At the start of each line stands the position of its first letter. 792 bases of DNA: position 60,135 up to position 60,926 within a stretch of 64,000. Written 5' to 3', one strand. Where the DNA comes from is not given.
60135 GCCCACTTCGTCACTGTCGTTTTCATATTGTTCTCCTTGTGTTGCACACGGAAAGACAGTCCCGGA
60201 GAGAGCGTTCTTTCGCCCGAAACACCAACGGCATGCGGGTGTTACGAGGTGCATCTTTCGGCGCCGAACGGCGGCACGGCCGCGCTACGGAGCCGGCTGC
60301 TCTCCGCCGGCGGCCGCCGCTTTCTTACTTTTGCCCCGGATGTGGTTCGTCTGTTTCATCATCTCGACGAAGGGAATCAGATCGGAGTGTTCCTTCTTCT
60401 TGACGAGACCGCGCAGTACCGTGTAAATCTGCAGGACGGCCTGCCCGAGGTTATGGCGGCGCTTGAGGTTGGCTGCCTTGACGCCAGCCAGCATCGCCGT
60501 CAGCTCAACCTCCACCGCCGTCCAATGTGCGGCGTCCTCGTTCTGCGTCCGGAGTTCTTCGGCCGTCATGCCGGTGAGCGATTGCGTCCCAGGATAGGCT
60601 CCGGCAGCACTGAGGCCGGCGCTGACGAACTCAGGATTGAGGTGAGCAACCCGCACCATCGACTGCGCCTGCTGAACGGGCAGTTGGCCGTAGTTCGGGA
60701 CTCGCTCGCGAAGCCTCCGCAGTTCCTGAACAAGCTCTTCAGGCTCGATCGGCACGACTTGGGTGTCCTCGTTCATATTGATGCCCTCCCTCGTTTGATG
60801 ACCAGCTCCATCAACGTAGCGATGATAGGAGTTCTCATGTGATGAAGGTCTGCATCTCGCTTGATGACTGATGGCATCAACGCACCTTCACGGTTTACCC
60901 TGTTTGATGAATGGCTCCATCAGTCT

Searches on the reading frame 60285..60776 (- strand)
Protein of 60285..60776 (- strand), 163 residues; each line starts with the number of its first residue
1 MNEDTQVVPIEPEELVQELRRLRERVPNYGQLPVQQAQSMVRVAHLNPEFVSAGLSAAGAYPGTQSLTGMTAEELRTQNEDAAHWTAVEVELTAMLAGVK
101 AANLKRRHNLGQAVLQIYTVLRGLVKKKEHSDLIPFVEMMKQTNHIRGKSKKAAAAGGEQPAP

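Call 4: search_protein_families(library=pfam, proteins=[window:60285-60776:-], max_evalue=0.01)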
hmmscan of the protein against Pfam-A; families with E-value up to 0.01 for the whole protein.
window:60285-60776:- (163 aa): 0 families

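Call 7: find_homologous_proteins(query=window:60285-60776:-)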
Query window:60285-60776:- (163 aa): 20 proteins with E <= 0.001 among 205 candidates.
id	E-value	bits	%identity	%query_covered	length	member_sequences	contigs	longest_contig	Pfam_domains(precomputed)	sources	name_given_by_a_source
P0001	9.7e-91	319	93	100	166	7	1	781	-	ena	-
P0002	4.2e-88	311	90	100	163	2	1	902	-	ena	-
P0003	7.8e-88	310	89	100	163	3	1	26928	-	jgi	jgi:hypothetical protein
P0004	2.3e-87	308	87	100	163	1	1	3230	-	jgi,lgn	-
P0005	6.3e-85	300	88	99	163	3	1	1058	-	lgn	-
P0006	1.6e-80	286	83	100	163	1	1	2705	-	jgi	jgi:hypothetical protein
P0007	1.2e-72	261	76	100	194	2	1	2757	-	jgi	jgi:hypothetical protein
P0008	6.4e-58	213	66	100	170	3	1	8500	-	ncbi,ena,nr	ncbi:MAG TPA: hypothetical protein VNN08_02480 [Thermoanaerobaculia bacterium]|nr:hypothetical prote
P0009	5.3e-57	210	65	99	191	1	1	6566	-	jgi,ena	-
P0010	2.1e-56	208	65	100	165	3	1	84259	-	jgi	-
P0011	4.2e-56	207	63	100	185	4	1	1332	-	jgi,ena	-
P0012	7.9e-54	200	63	98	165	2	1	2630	-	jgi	jgi:hypothetical protein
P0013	2.9e-51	191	61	94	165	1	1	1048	-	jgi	jgi:hypothetical protein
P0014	4.5e-51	191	68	87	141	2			-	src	-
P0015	1.4e-49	186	59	93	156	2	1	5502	-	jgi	jgi:hypothetical protein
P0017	2.7e-46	175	57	95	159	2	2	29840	-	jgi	jgi:hypothetical protein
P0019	1.2e-44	170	58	83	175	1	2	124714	-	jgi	jgi:hypothetical protein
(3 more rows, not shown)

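Call 9: find_encoding_contigs(protein=P0010, flank=6000, max_places=3)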
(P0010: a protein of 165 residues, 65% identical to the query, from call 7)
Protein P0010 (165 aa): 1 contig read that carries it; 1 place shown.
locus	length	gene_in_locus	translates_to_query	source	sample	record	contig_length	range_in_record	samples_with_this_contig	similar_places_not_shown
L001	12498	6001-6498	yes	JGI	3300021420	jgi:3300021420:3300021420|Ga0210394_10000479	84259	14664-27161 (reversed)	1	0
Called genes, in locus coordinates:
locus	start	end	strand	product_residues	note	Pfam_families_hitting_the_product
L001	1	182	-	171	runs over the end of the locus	PF00156:Pribosyltran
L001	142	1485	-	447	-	PF01171:ATP_bind_3, PF11734:TilS_C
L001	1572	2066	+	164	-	-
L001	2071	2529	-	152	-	PF13620:CarboxypepD_reg (weak)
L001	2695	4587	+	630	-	PF16254:DUF4910, PF04389:Peptidase_M28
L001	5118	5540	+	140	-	PF13453:Zn_ribbon_TFIIB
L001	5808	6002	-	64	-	-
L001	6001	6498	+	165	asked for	-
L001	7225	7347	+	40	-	-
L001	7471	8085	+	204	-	-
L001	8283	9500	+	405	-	PF12704:MacB_PCD, PF02687:FtsX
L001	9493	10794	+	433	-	PF25944:Beta-barrel_RND (faint), PF25917:BSH_RND, PF25876:HH_MFP_RND (weak), PF25954:Beta-barrel_RND_2, PF25990:Beta-barrel_YknX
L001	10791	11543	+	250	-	PF00005:ABC_tran, PF13304:AAA_21 (faint)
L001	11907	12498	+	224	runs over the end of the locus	PF13310:Virulence_RhuM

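Call 10: find_encoding_contigs(protein=P0019, flank=6000, max_places=3)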
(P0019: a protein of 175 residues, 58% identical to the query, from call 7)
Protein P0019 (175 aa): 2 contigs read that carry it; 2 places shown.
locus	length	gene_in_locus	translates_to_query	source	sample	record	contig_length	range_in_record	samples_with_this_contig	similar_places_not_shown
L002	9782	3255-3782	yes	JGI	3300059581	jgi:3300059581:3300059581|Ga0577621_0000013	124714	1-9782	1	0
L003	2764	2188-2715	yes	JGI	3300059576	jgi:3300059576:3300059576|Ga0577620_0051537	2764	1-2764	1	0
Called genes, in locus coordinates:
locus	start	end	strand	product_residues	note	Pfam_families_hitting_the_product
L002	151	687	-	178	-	PF00156:Pribosyltran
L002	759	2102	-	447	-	PF01171:ATP_bind_3, PF11734:TilS_C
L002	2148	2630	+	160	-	PF07963:N_methyl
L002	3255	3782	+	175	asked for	-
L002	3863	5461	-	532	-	PF06977:SdiA-regulated (faint), PF00058:Ldl_recept_b (faint), PF06739:SBBP (weak), PF08450:SGL (faint), PF22807:TrAA12 (faint), PF25021:TEN_NHL (faint), PF24684:Vgb_lyase (weak), PF01436:NHL (weak), +1 more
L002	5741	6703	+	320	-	PF13289:SIR2_2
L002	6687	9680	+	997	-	PF20703:nSTAND1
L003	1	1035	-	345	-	?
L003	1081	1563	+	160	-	PF07963:N_methyl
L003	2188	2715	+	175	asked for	-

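Call 11: find_encoding_contigs(protein=P0017, flank=6000, max_places=3)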
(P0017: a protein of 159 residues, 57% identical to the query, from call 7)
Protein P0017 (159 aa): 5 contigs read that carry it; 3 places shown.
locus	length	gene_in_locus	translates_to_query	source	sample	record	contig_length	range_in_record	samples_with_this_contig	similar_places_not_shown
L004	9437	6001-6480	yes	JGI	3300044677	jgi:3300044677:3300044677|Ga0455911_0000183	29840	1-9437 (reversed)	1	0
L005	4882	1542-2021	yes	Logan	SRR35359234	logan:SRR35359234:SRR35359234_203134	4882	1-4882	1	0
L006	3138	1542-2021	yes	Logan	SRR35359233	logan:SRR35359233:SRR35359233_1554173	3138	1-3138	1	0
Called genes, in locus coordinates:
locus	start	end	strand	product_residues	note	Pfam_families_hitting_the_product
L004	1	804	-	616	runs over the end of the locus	PF00884:Sulfatase, PF01663:Phosphodiest, PF16347:SGSH_C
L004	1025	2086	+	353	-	-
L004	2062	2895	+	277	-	PF01436:NHL (faint), PF08450:SGL (faint), PF24684:Vgb_lyase (weak)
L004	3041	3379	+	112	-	PF13453:Zn_ribbon_TFIIB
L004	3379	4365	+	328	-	PF14027:Questin_oxidase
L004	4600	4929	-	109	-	-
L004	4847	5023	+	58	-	-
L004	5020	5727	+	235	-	-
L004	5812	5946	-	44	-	-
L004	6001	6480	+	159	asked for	-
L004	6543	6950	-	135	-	PF13620:CarboxypepD_reg (weak)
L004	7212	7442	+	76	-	-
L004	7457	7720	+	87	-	-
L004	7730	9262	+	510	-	-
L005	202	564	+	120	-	-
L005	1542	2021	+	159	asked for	-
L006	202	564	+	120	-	-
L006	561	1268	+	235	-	-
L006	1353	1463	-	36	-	-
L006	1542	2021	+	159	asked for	-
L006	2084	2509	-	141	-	PF13620:CarboxypepD_reg (weak)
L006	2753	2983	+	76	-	-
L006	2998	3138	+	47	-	?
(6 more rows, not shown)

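Call 12: find_encoding_contigs(protein=P0003, flank=6000, max_places=3)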
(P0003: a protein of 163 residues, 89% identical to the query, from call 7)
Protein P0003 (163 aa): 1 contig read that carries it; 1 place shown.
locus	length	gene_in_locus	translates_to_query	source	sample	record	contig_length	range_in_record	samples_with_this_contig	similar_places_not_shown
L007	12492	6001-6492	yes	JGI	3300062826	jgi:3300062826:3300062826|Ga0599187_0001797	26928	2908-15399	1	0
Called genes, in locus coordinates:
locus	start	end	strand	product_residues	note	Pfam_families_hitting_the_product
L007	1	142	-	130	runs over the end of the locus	-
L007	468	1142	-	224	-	PF00702:Hydrolase, PF12710:HAD (weak), PF13419:HAD_2 (weak)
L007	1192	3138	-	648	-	PF06480:FtsH_ext, PF00004:AAA, PF07728:AAA_5 (weak), PF17862:AAA_lid_3, PF01434:Peptidase_M41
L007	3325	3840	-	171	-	PF00156:Pribosyltran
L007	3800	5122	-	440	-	PF01171:ATP_bind_3, PF11734:TilS_C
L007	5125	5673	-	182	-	PF13620:CarboxypepD_reg (weak)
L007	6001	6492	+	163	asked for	-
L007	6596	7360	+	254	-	-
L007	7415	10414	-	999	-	PF17874:TPR_MalT (faint), PF13424:TPR_12 (weak), PF12770:CHAT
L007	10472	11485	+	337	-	-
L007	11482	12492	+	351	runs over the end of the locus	PF13490:zf-HC2 (faint)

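Call 21: find_encoding_contigs(protein=P0008, flank=5000, max_places=2)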
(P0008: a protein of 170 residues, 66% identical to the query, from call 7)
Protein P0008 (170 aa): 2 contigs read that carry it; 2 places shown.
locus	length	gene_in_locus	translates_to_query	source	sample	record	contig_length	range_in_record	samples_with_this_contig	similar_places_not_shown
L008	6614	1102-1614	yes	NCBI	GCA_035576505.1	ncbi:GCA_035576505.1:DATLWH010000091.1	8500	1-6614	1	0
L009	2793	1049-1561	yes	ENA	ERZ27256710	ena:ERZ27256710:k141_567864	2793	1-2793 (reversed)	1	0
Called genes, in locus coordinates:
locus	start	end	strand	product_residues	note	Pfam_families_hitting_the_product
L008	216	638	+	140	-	PF13453:Zn_ribbon_TFIIB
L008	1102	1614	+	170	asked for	-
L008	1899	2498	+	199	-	-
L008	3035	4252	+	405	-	PF12704:MacB_PCD, PF02687:FtsX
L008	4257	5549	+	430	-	PF25917:BSH_RND, PF25876:HH_MFP_RND (weak), PF25954:Beta-barrel_RND_2, PF25990:Beta-barrel_YknX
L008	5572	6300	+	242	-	PF00005:ABC_tran, PF13304:AAA_21 (faint)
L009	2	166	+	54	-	?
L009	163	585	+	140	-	PF13453:Zn_ribbon_TFIIB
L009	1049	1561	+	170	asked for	-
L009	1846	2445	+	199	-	-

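Call 22: find_encoding_contigs(protein=P0009, flank=5000, max_places=2)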
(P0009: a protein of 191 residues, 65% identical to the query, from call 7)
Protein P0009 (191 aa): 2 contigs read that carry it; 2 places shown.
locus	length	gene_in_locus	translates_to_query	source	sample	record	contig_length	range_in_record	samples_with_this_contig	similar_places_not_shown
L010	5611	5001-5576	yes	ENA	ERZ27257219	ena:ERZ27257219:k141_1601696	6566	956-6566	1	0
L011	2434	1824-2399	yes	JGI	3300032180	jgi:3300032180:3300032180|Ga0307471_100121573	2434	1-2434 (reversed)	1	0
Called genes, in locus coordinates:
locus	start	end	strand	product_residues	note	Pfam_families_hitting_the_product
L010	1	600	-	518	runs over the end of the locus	?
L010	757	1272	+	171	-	-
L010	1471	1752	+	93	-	PF04255:DUF433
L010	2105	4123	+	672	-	PF16254:DUF4910, PF04389:Peptidase_M28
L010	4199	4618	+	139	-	PF13453:Zn_ribbon_TFIIB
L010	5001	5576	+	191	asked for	-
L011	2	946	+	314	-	?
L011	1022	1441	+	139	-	PF13453:Zn_ribbon_TFIIB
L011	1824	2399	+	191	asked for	-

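Call 23: find_encoding_contigs(protein=P0015, flank=5000, max_places=2)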
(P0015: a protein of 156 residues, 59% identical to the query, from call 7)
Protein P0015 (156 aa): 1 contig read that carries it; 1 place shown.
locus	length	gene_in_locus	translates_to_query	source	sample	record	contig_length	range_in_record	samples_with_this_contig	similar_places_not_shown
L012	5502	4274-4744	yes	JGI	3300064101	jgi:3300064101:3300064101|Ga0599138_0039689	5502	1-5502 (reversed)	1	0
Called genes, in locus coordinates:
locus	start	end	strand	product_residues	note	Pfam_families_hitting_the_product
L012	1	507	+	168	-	PF14534:DUF4440, PF12680:SnoaL_2 (weak)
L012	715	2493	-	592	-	PF05960:DUF885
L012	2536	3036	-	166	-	PF12802:MarR_2 (weak)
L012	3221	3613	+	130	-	PF03992:ABM (weak)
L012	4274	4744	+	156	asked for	-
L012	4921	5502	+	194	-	?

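Call 25: predict_structure(alignment_id=A1)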
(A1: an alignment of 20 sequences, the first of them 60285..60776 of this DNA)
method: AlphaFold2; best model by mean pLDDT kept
length: 163 residues; sequences in the alignment: 20
mean_pLDDT: 79.8   pTM: 0.55
mean pLDDT of the five models: 79.8, 79.8, 79.4, 61.6, 59.5
residues with pLDDT >= 90: 53; 70-90: 81; 50-70: 9; < 50: 20
segments of 3 or more residues with pLDDT < 50: 1-3, 147-163
pLDDT, mean of each block of 10 residues (from residue 1): 57 85 76 76 86 94 94 94 87 87 91 92 87 88 61 34 38
secondary structure, 60 per line:
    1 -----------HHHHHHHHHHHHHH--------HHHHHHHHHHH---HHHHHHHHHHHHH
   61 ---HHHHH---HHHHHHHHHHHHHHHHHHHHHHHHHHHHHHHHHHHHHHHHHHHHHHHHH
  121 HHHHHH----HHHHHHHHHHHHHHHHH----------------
elements in order: H12-25 H34-44 H48-60 H64-68 H72-126 H131-147

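Call 27: search_protein_families(library=ncbifam, proteins=[window:60285-60776:-], max_evalue=1)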
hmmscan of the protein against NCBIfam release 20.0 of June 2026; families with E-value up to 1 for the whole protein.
window:60285-60776:- (163 aa): 0 families

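Call 28: search_solved_structures(query=A1, max_evalue=10)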
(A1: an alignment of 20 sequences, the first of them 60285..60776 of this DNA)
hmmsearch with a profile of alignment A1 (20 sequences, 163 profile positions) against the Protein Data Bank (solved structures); distinct sequences matched with E-value up to 10: 13.
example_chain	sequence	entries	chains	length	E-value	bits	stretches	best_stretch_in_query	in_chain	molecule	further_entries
7oyb_l1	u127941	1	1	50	0.51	13.1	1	118-154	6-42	Ribosomal protein L39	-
7oya_l1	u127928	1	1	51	0.52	13.1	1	118-154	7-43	Ribosomal protein L39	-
7oyc_l1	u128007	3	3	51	0.54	13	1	118-154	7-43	MGC116452 protein | Large ribosomal subunit protein eL39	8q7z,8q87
3jag_l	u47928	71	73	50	0.64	12.8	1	118-154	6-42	eL39 | Ribosomal protein eL39 | 60S ribosomal protein L39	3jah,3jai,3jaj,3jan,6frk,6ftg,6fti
9y49_Cl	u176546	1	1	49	0.64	12.8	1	118-154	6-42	60S ribosomal protein L39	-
22tu_Ll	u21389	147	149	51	0.66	12.7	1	118-154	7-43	60S ribosomal protein L39 | Ribosomal protein eL39 | eL39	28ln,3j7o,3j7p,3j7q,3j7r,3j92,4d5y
11he_39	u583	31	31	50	0.86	12.4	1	118-154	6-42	60S ribosomal protein L39 | eL39 | 60S ribosomal protein L39-like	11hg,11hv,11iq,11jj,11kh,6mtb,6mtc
5lzs_l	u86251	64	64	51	0.88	12.3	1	118-154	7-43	eL39 | 60S ribosomal protein L39-like | 60S ribosomal protein eL39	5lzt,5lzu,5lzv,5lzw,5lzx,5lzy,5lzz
8azw_X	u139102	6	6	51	0.92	12.3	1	118-154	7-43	eL39 (60S ribosomal protein L39) | 60S ribosomal protein L39-3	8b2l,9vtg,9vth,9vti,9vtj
7qiw_n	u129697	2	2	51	1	12.1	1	119-154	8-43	60S ribosomal protein eL39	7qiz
4v3p_Lo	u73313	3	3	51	1.1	11.9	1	118-154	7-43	Ribosomal protein L39 | 60S ribosomal protein L39E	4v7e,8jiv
7unh_A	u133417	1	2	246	1.1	11.9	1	14-84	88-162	SP2 designed chlorophyll dimer protein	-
7uni_A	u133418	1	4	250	1.4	11.7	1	14-84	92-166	SP2-ZnPPaM designed chlorophyll dimer protein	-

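Call 29: fold_search(model_id=the predicted structure, library=pdb)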
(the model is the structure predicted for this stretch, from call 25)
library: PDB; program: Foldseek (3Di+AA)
matches with E <= 10: 9; with E <= 0.001: 0
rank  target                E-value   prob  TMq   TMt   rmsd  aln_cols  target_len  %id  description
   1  6r1j_D                3.6e+00  0.08  0.27  0.19  19.3       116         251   25  Structure of the soluble AhlC triple head mutant of the tripartite alpha-pore forming toxin, AHL, from Aeromonas hydro (released 2019-07-10)
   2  2h9c_A                3.6e+00  0.06  0.19  0.29  12.7        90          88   18  Native Crystal Structure of the Isochorismate-Pyruvate Lyase from Pseudomonas aeruginosa (released 2006-08-15)
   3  2h9d_C                6.5e+00  0.06  0.18  0.26  11.2        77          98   22  Pyruvate-Bound Structure of the Isochorismate-Pyruvate Lyase from Pseudomonas aerugionsa (released 2006-08-15)
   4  1etv_B                8.5e+00  0.04  0.18  0.30  14.7        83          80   16  THE CRYSTAL STRUCTURE OF E. COLI FIS MUTANT G72A (released 2000-10-11)
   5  3hgx_A                8.5e+00  0.04  0.20  0.28  12.2        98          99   17  Crystal Structure of Pseudomonas aeruginosa Isochorismate-Pyruvate Lyase K42A mutant in complex with salicylate and py (released 2009-06-30)
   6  3vep_D                9.1e+00  0.05  0.18  0.39  10.3        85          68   21  Crystal structure of SigD4 in complex with its negative regulator RsdA (released 2013-02-13)
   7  3vep_A                9.1e+00  0.05  0.17  0.36  10.3        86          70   17  Crystal structure of SigD4 in complex with its negative regulator RsdA (released 2013-02-13)
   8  9r1d_A                9.1e+00  0.04  0.17  0.26  10.4        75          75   12  Structure of the H3.V-H4.V variant nucleosome core particle from Trypanosoma brucei (released 2026-01-28)
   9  9vzk_T                9.7e+00  0.04  0.14  0.05  13.5        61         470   16  Cryo-EM structure of bacteriophage P1 baseplate in C3 (released 2025-10-22)

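Call 30: search_protein_representatives(alignment_id=A1)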
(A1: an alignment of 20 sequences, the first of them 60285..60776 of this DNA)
Query: 20 sequences, 163 profile positions. Proteins with E-value up to 0.001 (for the whole library): 473; up to 1e-10: 274; up to 1e-30: 58. The best 150 are listed.
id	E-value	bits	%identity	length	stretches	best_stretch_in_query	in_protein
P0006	8.6e-82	288.8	-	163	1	1-162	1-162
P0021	1.3e-48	180.9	-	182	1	6-153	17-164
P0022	1.4e-48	180.8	-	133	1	9-126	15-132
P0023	9.1e-46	171.7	-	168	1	9-155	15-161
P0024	8.3e-43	162.0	-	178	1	5-156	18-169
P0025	4.0e-41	156.5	-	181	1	4-157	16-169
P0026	2.3e-40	154.1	-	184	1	8-154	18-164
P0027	6.7e-39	149.3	-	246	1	7-153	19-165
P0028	1.0e-38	148.7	-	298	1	9-150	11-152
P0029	2.0e-38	147.8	-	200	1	10-158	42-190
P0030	3.5e-38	147.0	-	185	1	8-152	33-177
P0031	1.1e-37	145.4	-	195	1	10-152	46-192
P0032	1.2e-37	145.2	-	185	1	6-160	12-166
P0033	1.4e-37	145.0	-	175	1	7-157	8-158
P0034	1.7e-37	144.8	-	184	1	15-157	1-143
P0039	3.0e-36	140.7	-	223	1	9-154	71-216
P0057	4.0e-34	133.8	-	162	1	7-152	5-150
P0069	1.7e-32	128.5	-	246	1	10-161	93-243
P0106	8.7e-27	109.9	-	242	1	9-120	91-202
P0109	1.7e-26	109.0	-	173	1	6-154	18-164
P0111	2.1e-26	108.7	-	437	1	4-153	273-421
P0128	1.2e-24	103.0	-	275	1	10-155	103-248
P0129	1.4e-24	102.8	-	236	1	6-120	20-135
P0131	2.6e-24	101.9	-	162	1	1-146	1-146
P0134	5.9e-24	100.7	-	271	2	65-156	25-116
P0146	1.0e-22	96.7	-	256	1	5-154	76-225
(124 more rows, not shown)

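Call 35: find_related_loci(query=A1, collection=genome_contigs, flank=3000)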
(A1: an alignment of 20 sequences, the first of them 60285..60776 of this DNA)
Query A1 (163 aa) in genome_contigs; peptide patterns used: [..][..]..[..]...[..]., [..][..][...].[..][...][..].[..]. (x = any residue, [..] = any of these).
37 stretches matched a pattern; 10 encode a relative of the query (tblastn E <= 1e-3); 10 distinct loci.
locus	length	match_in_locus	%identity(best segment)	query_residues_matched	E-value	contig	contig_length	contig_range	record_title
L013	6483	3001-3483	89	1-161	1e-95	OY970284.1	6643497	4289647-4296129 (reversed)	MAG: Thermoanaerobaculia bacterium isolate MFD05513.bin.1.42 genome assembly, chromosome: 1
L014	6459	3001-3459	91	1-153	5e-93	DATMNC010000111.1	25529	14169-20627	MAG TPA_asm: Thermoanaerobaculia bacterium isolate SMAG_U12840 k141_4244329, whole genome shotgun sequence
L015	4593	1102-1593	66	1-163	9e-67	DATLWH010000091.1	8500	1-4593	MAG TPA_asm: Thermoanaerobaculia bacterium isolate SMAG_U13213 k141_284681, whole genome shotgun sequence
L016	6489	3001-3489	64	1-163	2e-65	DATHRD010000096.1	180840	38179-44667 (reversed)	MAG TPA_asm: Thermoanaerobaculia bacterium isolate SMAG_U12756 k141_591654, whole genome shotgun sequence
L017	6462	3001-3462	57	1-154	6e-55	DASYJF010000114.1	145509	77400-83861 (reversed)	MAG TPA_asm: Thermoanaerobaculia bacterium isolate SMAG_U4288 k141_1788385, whole genome shotgun sequence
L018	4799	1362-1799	48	5-151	2e-39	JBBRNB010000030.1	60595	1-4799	MAG: Thermoanaerobaculia bacterium isolate La1_metabat2.109 LA1C_B2.109_k141_2562061L_60595_cov_126.1472, whole genome s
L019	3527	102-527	47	9-151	7e-35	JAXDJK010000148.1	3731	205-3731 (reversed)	MAG: Acidobacteriota bacterium isolate BP_57 scaffold_3477780, whole genome shotgun sequence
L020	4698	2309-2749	45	9-156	5e-34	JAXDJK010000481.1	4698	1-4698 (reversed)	MAG: Acidobacteriota bacterium isolate BP_57 scaffold_1260843, whole genome shotgun sequence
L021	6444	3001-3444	40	6-154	2e-31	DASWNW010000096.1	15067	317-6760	MAG TPA_asm: Thermoanaerobaculia bacterium isolate SMAG_U3424 k141_486673, whole genome shotgun sequence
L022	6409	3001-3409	56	9-144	8e-25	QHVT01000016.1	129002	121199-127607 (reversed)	MAG: Acidobacteria bacterium isolate gp7 AA8 14_0903_02_30cm_scaffold_33_curated, whole genome shotgun sequence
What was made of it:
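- One relative comes from a complete 6.6-Mb chromosome (call 35).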

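Call 42: search_protein_families(library=phrogs, proteins=[window:60285-60776:-, P0017, P0019, P0057, P0131], max_evalue=1)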
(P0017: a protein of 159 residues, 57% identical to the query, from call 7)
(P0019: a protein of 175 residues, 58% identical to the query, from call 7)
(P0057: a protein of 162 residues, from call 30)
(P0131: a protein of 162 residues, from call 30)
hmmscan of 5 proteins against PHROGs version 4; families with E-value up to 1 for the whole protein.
window:60285-60776:- (163 aa): 3 families
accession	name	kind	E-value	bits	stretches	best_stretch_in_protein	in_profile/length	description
phrog_20599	-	DNA, RNA and nucleotide metabolism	0.028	15.2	1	73-134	40-101/149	RNA polymerase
phrog_7965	-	unknown function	0.066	14.4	1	71-115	46-90/113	-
phrog_17223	-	unknown function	0.17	13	1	87-156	29-97/103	-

P0017 (159 aa): 1 family
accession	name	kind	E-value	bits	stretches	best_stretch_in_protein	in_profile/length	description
phrog_16622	-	unknown function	0.26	12.7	1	65-103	33-70/75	-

P0019 (175 aa): 0 families

P0057 (162 aa): 0 families

P0131 (162 aa): 0 families

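Call 43: search_protein_families(library=pfam, alignment_id=A2, max_evalue=1)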
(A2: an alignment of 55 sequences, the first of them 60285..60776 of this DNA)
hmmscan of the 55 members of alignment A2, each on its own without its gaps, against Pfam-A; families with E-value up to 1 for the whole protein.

A. member 1, window:60285-60776:- (163 aa): 2 families
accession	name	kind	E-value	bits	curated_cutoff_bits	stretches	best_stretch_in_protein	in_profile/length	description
PF16375.10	DUF4986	-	0.11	13.6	29.5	1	63-139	1-75/84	Domain of unknown function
PF20329.3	DUF6624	-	0.16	11.9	27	1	67-132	7-70/173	Family of unknown function (DUF6624)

B. families by the number of members that match (of 55 scanned): 35 families (the first 25 are shown)
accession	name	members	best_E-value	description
PF00482.28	T2SSF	4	0.015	Type II secretion system (T2SS), protein F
PF22554.1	Chap-C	2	0.024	TY-Chap C-terminal domain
PF04344.18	CheZ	2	0.035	Chemotaxis phosphatase, CheZ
PF20263.4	LYRM2-like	1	0.0012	LYR motif-containing protein 2-like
PF06497.16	Baculo_Ac102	1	0.0037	Baculovirus Ac102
PF04382.18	SAB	1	0.0054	SAB domain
PF05729.18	NACHT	1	0.0068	NACHT domain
PF02347.22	GDC-P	1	0.01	Glycine cleavage system P-protein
PF17239.7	DUF5312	1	0.012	Family of unknown function (DUF5312)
PF14301.12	DUF4376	1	0.013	Domain of unknown function (DUF4376)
PF19923.4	DUF6386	1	0.014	Family of unknown function (DUF6386)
PF06160.17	EzrA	1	0.026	Septation ring formation regulator, EzrA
PF12312.13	NeA_P2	1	0.029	Nepovirus subgroup A polyprotein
PF00827.22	Ribosomal_L15e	1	0.042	Ribosomal L15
PF15306.11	LIN37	1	0.043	LIN37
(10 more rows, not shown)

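Call 47: fold_search(model_id=the predicted structure, library=viral)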
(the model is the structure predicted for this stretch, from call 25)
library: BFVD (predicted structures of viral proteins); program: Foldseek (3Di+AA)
matches with E <= 10: 36; with E <= 0.001: 0
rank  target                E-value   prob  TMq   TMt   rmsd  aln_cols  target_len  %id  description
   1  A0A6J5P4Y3            1.2e+00  0.07  0.19  0.15  21.8       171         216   14  Uncharacterized protein [uncultured Caudovirales phage]
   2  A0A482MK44            1.8e+00  0.15  0.32  0.31  27.9       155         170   15  Uncharacterized protein [Salmonella phage vB_SenS_SB3]
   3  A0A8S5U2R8            2.0e+00  0.06  0.13  0.08  14.3        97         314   18  Uncharacterized protein [Podoviridae sp. ctCDM29]
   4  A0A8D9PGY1            3.1e+00  0.07  0.26  0.15  33.0       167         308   12  P [Nymphaea alba virus 1]
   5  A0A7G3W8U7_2          3.3e+00  0.02  0.16  0.04  23.7       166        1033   14  ORF3 [Monilinia hypovirus A]
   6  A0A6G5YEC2            3.8e+00  0.06  0.17  0.24  11.1        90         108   11  (no name in the UniProt tables at hand)
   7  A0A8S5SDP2            4.1e+00  0.06  0.28  0.12  19.5       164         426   15  Uncharacterized protein [Siphoviridae sp. ctnpt50]
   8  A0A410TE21            4.4e+00  0.07  0.17  0.30   8.3        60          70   17  Uncharacterized protein [Gordonia phage NosilaM]
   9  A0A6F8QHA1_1          4.4e+00  0.07  0.31  0.06  23.5       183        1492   15  (no name in the UniProt tables at hand)
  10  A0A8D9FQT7            4.7e+00  0.07  0.20  0.15  12.8        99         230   13  Uncharacterized protein [uncultured marine phage]
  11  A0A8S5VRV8            5.0e+00  0.09  0.14  0.26   7.4        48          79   19  (no name in the UniProt tables at hand)
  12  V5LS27                5.0e+00  0.08  0.33  0.33  18.1       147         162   11  (no name in the UniProt tables at hand)
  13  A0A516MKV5            5.0e+00  0.04  0.13  0.24  13.9        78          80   12  (no name in the UniProt tables at hand)
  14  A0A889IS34            5.7e+00  0.02  0.15  0.09  22.7       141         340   15  (no name in the UniProt tables at hand)
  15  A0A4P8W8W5            6.1e+00  0.03  0.22  0.13  22.4       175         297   14  (no name in the UniProt tables at hand)
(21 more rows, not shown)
